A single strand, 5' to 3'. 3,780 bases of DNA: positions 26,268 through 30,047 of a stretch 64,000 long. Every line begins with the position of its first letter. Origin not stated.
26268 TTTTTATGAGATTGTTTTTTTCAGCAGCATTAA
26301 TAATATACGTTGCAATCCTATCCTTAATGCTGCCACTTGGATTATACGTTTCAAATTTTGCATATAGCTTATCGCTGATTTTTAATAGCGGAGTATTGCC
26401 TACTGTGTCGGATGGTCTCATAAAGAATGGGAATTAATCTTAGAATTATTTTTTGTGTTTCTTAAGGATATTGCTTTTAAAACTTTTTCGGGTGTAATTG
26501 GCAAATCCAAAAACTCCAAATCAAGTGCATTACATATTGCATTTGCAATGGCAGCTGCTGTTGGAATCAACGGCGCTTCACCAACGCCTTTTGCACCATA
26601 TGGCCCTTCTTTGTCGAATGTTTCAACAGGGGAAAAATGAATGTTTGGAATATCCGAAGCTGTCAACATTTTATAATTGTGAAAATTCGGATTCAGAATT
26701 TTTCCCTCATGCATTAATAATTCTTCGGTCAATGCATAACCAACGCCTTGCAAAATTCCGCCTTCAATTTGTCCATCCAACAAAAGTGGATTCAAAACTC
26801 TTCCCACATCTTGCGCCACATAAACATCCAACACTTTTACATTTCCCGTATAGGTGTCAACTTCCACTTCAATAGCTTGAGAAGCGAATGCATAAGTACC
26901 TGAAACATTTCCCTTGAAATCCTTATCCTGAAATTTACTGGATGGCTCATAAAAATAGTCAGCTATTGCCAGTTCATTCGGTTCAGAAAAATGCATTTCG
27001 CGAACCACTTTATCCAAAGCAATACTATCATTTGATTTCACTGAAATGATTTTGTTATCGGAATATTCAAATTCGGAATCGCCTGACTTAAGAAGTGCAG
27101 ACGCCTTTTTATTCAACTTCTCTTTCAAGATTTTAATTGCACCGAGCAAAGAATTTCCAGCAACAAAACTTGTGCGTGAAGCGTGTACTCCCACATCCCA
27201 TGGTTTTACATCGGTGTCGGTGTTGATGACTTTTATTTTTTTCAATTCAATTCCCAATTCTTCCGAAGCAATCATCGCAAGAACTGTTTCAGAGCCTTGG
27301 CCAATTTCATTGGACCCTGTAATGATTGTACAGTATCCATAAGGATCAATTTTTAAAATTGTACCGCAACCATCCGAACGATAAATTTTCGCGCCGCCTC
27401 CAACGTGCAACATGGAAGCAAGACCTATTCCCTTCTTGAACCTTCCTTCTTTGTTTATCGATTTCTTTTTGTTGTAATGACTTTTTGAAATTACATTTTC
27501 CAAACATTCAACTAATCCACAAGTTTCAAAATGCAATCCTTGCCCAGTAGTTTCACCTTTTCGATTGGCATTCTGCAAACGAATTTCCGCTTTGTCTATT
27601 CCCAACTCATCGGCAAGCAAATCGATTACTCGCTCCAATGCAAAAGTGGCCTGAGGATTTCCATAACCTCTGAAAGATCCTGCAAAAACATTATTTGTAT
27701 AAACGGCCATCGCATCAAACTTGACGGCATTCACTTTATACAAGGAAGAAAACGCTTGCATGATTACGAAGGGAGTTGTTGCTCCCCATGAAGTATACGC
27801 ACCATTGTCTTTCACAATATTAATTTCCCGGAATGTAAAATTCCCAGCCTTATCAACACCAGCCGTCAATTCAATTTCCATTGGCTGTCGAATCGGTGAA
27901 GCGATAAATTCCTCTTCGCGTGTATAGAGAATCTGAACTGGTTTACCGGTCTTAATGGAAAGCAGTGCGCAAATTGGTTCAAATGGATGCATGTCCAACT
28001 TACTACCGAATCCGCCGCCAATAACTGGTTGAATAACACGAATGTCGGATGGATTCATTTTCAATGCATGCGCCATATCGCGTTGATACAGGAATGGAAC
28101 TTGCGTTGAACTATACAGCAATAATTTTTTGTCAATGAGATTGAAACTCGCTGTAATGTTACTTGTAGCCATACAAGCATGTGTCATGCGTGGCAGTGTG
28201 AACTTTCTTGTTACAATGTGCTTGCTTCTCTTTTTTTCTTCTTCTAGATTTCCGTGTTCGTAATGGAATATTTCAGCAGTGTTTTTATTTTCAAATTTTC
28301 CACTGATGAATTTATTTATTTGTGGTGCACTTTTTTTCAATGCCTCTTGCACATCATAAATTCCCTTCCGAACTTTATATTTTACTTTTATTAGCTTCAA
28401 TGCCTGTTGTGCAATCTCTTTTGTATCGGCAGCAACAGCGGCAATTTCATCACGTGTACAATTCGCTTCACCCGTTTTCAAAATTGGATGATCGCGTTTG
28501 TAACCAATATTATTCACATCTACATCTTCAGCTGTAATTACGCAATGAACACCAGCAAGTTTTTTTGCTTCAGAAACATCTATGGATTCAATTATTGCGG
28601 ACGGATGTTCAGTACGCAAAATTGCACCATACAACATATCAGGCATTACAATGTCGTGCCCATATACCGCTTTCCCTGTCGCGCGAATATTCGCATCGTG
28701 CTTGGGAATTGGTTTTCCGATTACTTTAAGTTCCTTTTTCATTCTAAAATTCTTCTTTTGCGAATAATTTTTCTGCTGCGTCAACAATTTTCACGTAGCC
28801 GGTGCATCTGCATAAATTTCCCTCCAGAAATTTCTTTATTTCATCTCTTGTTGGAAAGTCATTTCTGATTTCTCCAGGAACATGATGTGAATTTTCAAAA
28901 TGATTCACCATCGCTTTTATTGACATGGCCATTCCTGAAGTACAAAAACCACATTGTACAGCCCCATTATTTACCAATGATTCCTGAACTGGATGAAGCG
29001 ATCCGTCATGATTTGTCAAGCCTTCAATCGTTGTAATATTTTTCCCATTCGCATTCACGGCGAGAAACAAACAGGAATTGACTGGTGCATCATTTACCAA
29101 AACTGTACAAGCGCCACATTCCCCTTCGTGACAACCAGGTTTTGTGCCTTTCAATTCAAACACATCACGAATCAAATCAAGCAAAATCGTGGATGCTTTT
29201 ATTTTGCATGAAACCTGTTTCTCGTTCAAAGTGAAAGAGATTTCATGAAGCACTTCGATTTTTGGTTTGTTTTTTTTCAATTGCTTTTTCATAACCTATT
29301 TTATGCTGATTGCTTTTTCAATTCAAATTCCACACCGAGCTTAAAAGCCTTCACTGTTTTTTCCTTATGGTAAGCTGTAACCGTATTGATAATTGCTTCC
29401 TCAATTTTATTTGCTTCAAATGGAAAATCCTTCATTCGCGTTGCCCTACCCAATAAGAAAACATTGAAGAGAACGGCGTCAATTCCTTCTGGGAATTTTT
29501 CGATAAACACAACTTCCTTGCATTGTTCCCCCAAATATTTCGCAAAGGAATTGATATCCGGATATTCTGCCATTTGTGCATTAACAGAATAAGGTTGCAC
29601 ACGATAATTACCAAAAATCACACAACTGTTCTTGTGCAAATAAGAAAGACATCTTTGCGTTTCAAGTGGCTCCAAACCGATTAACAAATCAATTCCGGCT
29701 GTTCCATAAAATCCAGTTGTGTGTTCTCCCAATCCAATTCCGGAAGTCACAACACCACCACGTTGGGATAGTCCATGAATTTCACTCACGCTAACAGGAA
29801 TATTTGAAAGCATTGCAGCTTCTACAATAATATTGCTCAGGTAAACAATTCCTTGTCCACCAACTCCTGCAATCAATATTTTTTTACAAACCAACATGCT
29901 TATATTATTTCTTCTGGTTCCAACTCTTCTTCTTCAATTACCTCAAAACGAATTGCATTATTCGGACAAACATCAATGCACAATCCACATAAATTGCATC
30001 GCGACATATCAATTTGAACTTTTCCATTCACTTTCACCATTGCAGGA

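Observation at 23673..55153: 31.5-kb, 25-gene co-directional anaerobic 2-oxoacid / acyl-CoA catabolic supercluster with no assignable substrate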

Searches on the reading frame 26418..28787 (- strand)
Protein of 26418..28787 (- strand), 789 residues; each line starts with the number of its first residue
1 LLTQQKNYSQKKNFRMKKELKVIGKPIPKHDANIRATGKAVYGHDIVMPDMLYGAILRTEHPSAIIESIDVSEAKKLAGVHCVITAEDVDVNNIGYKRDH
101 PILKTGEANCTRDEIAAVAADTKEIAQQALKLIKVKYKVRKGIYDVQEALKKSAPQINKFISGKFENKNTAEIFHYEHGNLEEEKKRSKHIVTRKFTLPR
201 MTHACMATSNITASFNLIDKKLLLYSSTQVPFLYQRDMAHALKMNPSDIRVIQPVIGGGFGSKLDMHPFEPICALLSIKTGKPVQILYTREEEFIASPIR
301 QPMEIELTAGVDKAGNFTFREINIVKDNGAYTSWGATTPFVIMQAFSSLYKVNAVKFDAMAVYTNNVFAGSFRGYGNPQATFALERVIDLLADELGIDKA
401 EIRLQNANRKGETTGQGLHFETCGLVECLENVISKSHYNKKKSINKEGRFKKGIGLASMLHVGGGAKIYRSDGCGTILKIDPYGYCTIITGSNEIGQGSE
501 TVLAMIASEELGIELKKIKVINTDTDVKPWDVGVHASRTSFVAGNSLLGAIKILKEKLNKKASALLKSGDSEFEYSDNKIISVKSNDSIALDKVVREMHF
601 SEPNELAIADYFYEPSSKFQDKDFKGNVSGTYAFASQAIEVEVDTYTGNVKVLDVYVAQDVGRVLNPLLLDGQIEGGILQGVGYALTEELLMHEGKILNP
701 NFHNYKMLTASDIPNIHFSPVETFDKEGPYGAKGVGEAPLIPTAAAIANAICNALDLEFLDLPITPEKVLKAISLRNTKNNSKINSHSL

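Call 6: search_protein_families(library=pfam, proteins=[window:26418-28787:-], max_evalue=0.001)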
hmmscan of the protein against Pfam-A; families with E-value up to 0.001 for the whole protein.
window:26418-28787:- (789 aa): 3 families
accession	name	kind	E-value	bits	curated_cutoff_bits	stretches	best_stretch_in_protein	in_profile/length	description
PF20256.3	MoCoBD_2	-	1.3e-72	245.2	27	1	434-714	4-283/283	Molybdopterin cofactor-binding domain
PF02738.23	MoCoBD_1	-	5.7e-72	242.2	27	1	169-407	8-244/244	Molybdopterin cofactor-binding domain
PF01315.27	Ald_Xan_dh_C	-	3.9e-27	95.2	31.3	1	37-140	1-109/110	Aldehyde oxidase and xanthine dehydrogenase, a/b hammerhead domain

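Call 35: search_protein_families(library=ncbifam, proteins=[window:26418-28742:-], max_evalue=1e-8)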
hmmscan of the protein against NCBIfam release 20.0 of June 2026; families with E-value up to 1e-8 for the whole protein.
window:26418-28742:- (774 aa): 13 families
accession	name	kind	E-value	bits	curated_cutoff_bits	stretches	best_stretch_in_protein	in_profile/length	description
TIGR03194.1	4hydrxCoA_A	equivalog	4.3e-167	557.8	994.55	1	13-757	2-745/746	4-hydroxybenzoyl-CoA reductase subunit alpha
NF043082.1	XdhA_XDHase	equivalog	1.2e-162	542.8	780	1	8-758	1-752/758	xanthine dehydrogenase subunit XdhA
NF007426.0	PRK09970.1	equivalog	7.1e-155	517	916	1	5-758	3-755/761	xanthine dehydrogenase molybdenum-binding subunit XdhA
NF041018.1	glyceraldDH_alpha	equivalog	2.2e-124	416.5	790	1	7-755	2-741/741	glyceraldehyde dehydrogenase subunit alpha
TIGR03196.1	pucD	equivalog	6.1e-123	411.8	783.65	1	7-755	2-755/763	xanthine dehydrogenase subunit D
TIGR03311.1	Se_dep_XDH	equivalog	8.4e-112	374.8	830.45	2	6-559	159-694/848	selenium-dependent xanthine dehydrogenase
NF040766.1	CODH_aero_grp5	exception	9.7e-104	348.1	950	1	6-754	3-781/785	aerobic carbon-monoxide dehydrogenase large subunit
NF045668.1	pterin_aldehy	equivalog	2.3e-98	330.4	1100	1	2-758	169-904/905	molybdopterin-dependent aldehyde oxidoreductase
TIGR02965.1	xanthine_xdhB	equivalog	2.4e-91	307.1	849.5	1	14-759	7-755/758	xanthine dehydrogenase molybdopterin binding subunit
TIGR02416.1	CO_dehy_Mo_lg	equivalog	8.2e-91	305.3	991.15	1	22-756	7-769/770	aerobic carbon-monoxide dehydrogenase large subunit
TIGR03313.1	Se_sel_red_Mo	hypoth_equivalog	5e-86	289.2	1101.9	2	144-758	342-949/951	molybdopterin-dependent oxidoreductase Mo/Fe-S-binding subunit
NF041671.1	peri_hyde_PaoC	equivalog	4.8e-82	276.5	1180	1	4-758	14-731/735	aldehyde oxidoreductase molybdenum-binding subunit PaoC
TIGR02969.1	mam_aldehyde_ox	subfamily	6e-50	169.8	1912.3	1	7-759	575-1308/1330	aldehyde oxidase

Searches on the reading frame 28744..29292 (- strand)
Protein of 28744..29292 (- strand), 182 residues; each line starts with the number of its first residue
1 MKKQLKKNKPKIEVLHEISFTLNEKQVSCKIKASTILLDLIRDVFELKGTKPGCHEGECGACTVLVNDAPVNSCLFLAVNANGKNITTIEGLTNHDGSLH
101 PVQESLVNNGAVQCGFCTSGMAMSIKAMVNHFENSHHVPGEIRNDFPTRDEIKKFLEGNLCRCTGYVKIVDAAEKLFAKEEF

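Call 6: search_protein_families(library=pfam, proteins=[window:28744-29292:-], max_evalue=0.001)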
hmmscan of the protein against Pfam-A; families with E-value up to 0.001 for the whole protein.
window:28744-29292:- (182 aa): 3 families
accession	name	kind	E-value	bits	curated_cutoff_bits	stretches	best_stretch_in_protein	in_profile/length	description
PF01799.25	Fer2_2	-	8.4e-28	96.8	30.3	1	88-173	1-74/75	[2Fe-2S] binding domain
PF00111.32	Fer2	-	9.4e-06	25.9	21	1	21-71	2-52/77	2Fe-2S iron-sulfur cluster binding domain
PF13085.11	Fer2_3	-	4.8e-05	23.8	27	1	52-94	50-91/107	2Fe-2S iron-sulfur cluster binding domain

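Call 35: search_protein_families(library=ncbifam, proteins=[window:28744-29292:-], max_evalue=1e-8)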
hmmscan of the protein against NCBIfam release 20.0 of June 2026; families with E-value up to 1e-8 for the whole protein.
window:28744-29292:- (182 aa): 10 families
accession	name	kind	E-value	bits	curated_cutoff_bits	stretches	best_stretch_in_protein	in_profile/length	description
NF043084.2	XdhC_XDHase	equivalog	5.4e-53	178.6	217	1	17-176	2-149/151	xanthine dehydrogenase subunit XdhC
NF041020.1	glyceraldDH_gamma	equivalog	3.4e-45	153.6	290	1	17-174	12-156/164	glyceraldehyde dehydrogenase subunit gamma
TIGR02963.1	xanthine_xdhA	equivalog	3.3e-44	151.3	467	1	18-179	1-160/468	xanthine dehydrogenase small subunit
NF008514.0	PRK11433.1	equivalog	2.5e-43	148.1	322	1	10-175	45-212/218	aldehyde dehydrogenase iron-sulfur subunit PaoA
TIGR03193.1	4hydroxCoAred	equivalog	3.2e-41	140.7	257.8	1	21-174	5-145/148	4-hydroxybenzoyl-CoA reductase subunit gamma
TIGR03198.1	pucE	equivalog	1.1e-39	135.3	254.3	1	17-176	3-148/151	xanthine dehydrogenase subunit E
NF007387.0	PRK09908.1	equivalog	2.5e-39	134.3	212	1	17-175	8-154/159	xanthine dehydrogenase iron sulfur-binding subunit XdhC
TIGR03311.1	Se_dep_XDH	equivalog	6.2e-39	133.7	830.45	1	19-174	2-141/848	selenium-dependent xanthine dehydrogenase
NF045668.1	pterin_aldehy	equivalog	7.8e-36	123.5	1100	1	20-173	5-148/905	molybdopterin-dependent aldehyde oxidoreductase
TIGR02969.1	mam_aldehyde_ox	subfamily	2.5e-29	101.4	1912.3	1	20-178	5-161/1330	aldehyde oxidase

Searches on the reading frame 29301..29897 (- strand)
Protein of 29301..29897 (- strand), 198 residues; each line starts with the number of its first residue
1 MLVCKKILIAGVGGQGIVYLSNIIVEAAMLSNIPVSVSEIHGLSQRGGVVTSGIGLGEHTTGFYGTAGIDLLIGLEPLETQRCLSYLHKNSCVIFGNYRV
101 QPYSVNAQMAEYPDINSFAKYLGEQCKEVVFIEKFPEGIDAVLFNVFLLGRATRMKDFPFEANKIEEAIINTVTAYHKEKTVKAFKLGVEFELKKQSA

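Call 6: search_protein_families(library=pfam, proteins=[window:29301-29897:-], max_evalue=0.001)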
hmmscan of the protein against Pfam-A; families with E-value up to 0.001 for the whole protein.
window:29301-29897:- (198 aa): 1 family
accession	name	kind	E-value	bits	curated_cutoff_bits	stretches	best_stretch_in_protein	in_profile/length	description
PF01558.24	POR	-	2.2e-19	70.7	27.4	1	13-190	1-173/173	Pyruvate ferredoxin/flavodoxin oxidoreductase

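Call 34: search_protein_families(library=ncbifam, proteins=[window:29301-29897:-], max_evalue=1e-8)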
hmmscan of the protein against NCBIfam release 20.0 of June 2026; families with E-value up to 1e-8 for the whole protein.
window:29301-29897:- (198 aa): 15 families
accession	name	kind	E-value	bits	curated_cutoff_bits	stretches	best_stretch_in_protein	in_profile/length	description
NF005323.0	PRK06853.1-3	equivalog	5.3e-42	144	238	1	6-190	8-193/197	indolepyruvate oxidoreductase subunit beta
TIGR03334.1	IOR_beta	equivalog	3.1e-36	125.1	205.8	1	6-189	2-188/189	indolepyruvate ferredoxin oxidoreductase subunit beta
NF005325.0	PRK06853.1-5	equivalog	1.3e-31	109.8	230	1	5-191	4-190/192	indolepyruvate oxidoreductase subunit beta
NF005322.0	PRK06853.1-2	equivalog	1.8e-30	106.2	237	1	6-191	7-192/197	indolepyruvate oxidoreductase subunit beta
NF005326.0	PRK06853.1-6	equivalog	1.4e-26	93.5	348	1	6-190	5-194/202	indolepyruvate oxidoreductase subunit beta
NF004917.0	PRK06274.1-3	equivalog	2.4e-25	89.7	284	1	6-189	4-190/203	indolepyruvate oxidoreductase subunit beta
NF005324.0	PRK06853.1-4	equivalog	3.2e-25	89.2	222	1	5-194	3-191/196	indolepyruvate oxidoreductase subunit beta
NF005328.0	PRK06853.2-2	equivalog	1.7e-21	76.8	240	1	6-111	5-110/192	indolepyruvate oxidoreductase subunit beta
NF004915.0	PRK06274.1-1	equivalog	2.6e-21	76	274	1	7-191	5-191/194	indolepyruvate oxidoreductase subunit beta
NF005327.0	PRK06853.2-1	equivalog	2.7e-20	73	242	1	6-116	5-116/194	indolepyruvate oxidoreductase subunit beta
NF004916.0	PRK06274.1-2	equivalog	9.9e-19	68.1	227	1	5-190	3-174/178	indolepyruvate oxidoreductase subunit beta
NF004918.0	PRK06274.1-4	equivalog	1.3e-18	67.4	278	1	6-190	4-190/202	indolepyruvate oxidoreductase subunit beta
NF009589.0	PRK13030.1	subfamily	1.3e-11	43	816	1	6-188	730-923/1170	indolepyruvate ferredoxin oxidoreductase family protein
NF009588.0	PRK13029.1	subfamily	9.2e-11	40.4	952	1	6-188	746-939/1196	indolepyruvate ferredoxin oxidoreductase family protein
NF006323.0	PRK08537.1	equivalog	9.9e-10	38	235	1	5-192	3-178/181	2-oxoacid:ferredoxin oxidoreductase subunit gamma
